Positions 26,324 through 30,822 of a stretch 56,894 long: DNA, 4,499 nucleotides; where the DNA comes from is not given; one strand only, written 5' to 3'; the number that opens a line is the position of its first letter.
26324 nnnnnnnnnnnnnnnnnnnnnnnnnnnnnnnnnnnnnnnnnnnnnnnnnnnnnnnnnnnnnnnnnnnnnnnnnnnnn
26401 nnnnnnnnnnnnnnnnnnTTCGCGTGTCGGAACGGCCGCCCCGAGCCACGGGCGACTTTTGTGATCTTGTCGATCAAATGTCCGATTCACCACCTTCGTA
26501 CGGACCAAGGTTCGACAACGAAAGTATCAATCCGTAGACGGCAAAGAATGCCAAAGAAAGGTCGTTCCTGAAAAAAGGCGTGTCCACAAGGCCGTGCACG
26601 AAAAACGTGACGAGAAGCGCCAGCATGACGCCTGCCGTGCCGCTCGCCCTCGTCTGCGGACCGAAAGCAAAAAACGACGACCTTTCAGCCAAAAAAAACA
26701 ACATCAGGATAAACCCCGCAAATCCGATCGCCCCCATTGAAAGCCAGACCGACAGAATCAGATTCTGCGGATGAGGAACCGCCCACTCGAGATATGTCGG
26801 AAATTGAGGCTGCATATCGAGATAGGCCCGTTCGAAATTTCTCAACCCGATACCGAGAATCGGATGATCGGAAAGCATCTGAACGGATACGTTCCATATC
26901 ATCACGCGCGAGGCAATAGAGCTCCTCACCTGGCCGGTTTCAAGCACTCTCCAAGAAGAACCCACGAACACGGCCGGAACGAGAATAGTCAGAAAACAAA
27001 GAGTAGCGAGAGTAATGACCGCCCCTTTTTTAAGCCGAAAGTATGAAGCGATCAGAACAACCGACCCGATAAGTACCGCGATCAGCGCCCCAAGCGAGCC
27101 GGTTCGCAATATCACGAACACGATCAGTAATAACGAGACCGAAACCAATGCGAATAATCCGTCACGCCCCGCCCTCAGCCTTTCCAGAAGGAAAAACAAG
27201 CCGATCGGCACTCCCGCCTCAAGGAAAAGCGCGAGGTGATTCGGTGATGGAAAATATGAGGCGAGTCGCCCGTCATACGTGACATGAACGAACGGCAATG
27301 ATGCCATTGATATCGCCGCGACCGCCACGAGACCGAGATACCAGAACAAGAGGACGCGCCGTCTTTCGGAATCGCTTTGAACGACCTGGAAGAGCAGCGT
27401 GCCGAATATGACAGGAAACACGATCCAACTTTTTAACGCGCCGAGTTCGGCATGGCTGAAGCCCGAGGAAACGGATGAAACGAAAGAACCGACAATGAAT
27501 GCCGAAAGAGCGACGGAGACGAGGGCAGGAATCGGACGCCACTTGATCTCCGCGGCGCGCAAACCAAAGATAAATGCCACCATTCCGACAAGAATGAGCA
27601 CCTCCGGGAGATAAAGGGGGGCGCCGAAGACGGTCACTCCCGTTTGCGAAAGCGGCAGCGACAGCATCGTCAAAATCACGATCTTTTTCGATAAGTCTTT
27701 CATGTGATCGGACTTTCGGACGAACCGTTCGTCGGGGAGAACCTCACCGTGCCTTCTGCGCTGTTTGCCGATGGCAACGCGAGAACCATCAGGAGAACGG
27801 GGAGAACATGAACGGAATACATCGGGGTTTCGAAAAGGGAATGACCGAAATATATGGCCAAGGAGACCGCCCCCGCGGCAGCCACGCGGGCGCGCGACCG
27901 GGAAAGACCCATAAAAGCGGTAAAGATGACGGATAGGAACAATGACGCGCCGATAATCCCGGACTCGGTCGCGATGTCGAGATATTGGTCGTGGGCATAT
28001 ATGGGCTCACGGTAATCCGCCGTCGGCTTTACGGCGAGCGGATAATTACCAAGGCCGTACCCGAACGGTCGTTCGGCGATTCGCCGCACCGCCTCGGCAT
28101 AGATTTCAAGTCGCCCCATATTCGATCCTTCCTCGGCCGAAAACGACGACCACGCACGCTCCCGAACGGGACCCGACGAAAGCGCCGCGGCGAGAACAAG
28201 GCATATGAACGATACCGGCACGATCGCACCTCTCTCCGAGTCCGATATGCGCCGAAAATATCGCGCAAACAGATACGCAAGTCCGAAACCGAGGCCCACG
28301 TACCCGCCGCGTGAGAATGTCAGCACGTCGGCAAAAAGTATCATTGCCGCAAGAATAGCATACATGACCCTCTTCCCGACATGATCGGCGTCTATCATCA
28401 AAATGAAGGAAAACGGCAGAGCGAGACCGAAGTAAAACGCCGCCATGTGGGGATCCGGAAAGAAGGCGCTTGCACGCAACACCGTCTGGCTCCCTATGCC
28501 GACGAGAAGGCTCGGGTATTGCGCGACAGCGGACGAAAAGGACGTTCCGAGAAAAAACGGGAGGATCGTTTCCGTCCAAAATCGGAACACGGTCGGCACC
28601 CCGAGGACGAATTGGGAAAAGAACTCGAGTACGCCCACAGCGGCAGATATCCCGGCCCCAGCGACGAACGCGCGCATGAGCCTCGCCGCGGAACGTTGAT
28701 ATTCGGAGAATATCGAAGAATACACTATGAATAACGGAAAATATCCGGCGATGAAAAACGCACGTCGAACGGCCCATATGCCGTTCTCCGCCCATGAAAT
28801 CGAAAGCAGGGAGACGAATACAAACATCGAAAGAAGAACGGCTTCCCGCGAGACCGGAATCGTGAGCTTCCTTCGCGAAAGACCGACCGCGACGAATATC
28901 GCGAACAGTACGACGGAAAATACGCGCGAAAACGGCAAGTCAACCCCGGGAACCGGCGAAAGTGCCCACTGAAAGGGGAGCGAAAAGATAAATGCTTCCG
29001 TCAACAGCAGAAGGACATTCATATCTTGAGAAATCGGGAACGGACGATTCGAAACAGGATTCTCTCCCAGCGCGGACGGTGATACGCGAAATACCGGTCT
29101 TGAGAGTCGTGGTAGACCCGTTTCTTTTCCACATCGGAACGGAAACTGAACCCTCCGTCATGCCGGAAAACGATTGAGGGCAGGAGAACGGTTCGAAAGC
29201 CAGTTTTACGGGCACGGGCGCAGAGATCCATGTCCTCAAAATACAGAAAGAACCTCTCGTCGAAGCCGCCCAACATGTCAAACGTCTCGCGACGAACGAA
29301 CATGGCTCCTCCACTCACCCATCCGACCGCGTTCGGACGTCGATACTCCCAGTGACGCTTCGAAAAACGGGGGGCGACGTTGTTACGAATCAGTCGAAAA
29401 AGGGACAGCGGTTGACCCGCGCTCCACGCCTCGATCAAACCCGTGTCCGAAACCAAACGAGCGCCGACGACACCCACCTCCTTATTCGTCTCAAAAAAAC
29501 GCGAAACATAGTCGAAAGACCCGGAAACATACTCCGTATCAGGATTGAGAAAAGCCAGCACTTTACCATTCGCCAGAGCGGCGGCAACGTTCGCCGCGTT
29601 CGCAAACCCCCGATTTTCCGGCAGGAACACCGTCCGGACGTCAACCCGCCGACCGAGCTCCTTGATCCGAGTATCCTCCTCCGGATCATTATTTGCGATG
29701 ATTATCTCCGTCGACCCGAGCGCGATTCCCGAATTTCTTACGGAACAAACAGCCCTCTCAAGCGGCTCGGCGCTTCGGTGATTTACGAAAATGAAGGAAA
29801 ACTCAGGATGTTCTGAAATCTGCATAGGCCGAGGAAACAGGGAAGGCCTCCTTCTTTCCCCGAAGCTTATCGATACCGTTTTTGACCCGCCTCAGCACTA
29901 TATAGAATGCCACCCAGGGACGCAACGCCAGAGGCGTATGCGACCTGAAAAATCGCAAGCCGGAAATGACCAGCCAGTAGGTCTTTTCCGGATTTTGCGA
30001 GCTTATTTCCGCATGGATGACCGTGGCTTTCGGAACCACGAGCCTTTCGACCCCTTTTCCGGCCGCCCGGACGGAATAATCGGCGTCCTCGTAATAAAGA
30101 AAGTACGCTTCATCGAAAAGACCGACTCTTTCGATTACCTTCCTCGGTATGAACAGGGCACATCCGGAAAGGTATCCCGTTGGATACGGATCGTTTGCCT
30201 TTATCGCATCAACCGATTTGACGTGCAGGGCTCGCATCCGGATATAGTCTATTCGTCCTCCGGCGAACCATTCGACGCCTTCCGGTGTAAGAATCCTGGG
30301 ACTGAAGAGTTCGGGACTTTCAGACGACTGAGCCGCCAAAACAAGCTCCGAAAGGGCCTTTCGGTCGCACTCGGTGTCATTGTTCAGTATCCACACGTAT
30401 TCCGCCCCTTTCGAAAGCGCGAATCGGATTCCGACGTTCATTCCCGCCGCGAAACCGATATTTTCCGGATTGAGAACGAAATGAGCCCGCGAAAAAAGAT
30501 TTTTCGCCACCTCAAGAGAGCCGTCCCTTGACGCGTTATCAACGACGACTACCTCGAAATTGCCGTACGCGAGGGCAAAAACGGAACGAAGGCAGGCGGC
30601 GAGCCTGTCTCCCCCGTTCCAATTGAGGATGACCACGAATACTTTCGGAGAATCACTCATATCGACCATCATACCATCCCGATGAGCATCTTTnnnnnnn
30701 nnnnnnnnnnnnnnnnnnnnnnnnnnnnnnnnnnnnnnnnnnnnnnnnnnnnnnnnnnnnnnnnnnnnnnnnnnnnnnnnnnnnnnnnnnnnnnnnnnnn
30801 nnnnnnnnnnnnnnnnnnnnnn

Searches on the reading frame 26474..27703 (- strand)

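Call 9: search_protein_families(library=pfam, proteins=[window:26474-27703:-])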
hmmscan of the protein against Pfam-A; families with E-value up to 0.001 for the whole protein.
window:26474-27703:- (409 aa): 1 family
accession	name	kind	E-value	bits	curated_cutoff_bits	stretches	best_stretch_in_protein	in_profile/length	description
PF04932.20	Wzy_C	-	2.9e-18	66.5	31.7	1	190-332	2-149/149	O-Antigen ligase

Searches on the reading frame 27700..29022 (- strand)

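Call 9: search_protein_families(library=pfam, proteins=[window:27700-29022:-])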
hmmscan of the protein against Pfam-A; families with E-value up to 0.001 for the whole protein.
window:27700-29022:- (440 aa): 1 family
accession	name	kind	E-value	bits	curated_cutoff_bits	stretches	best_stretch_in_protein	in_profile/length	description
PF04932.20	Wzy_C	-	4.2e-20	72.5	31.7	1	224-363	2-149/149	O-Antigen ligase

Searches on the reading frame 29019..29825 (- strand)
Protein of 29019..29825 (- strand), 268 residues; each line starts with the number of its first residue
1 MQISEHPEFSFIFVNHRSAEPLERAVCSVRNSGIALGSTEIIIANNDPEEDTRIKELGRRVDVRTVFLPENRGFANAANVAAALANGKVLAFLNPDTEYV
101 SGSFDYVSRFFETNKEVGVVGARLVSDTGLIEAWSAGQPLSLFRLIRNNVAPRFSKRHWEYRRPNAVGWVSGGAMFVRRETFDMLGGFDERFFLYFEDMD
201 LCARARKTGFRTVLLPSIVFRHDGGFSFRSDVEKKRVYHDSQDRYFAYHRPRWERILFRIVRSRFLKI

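Call 9: search_protein_families(library=pfam, proteins=[window:29019-29825:-])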
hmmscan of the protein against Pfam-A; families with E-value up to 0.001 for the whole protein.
window:29019-29825:- (268 aa): 5 families
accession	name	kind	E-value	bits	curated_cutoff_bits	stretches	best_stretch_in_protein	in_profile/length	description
PF00535.33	Glycos_transf_2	-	3.8e-13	50.1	23.3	1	10-153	1-136/168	Glycosyl transferase family 2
PF13641.12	Glyco_tranf_2_3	-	3.6e-07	30.9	27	1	38-222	30-211/230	Glycosyltransferase like family 2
PF13632.12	Glyco_trans_2_3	-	1.8e-06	28.3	27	1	166-230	69-131/198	Glycosyl transferase family group 2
PF02709.20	Glyco_transf_7C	-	3.9e-05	23.6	23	1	170-216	19-66/78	N-terminal domain of galactosyltransferase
PF13712.12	Glyco_tranf_2_5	-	6.5e-05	23.2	27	1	64-255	31-204/210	Glycosyltransferase like family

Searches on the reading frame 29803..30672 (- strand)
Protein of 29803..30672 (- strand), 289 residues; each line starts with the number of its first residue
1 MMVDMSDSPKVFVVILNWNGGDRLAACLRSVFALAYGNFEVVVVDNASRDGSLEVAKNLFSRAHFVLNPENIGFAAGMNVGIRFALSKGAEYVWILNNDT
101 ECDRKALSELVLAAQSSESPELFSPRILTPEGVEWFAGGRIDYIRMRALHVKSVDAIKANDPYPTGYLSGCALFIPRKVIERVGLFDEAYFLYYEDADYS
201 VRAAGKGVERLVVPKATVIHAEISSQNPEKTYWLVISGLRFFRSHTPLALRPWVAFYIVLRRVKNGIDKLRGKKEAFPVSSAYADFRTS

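Call 9: search_protein_families(library=pfam, proteins=[window:29803-30672:-])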
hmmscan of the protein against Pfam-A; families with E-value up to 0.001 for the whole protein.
window:29803-30672:- (289 aa): 2 families
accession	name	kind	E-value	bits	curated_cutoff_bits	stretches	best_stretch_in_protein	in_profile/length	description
PF00535.33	Glycos_transf_2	-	7.3e-22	78.5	23.3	1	13-117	2-106/168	Glycosyl transferase family 2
PF13641.12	Glyco_tranf_2_3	-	5.7e-12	46.6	27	1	9-223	1-214/230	Glycosyltransferase like family 2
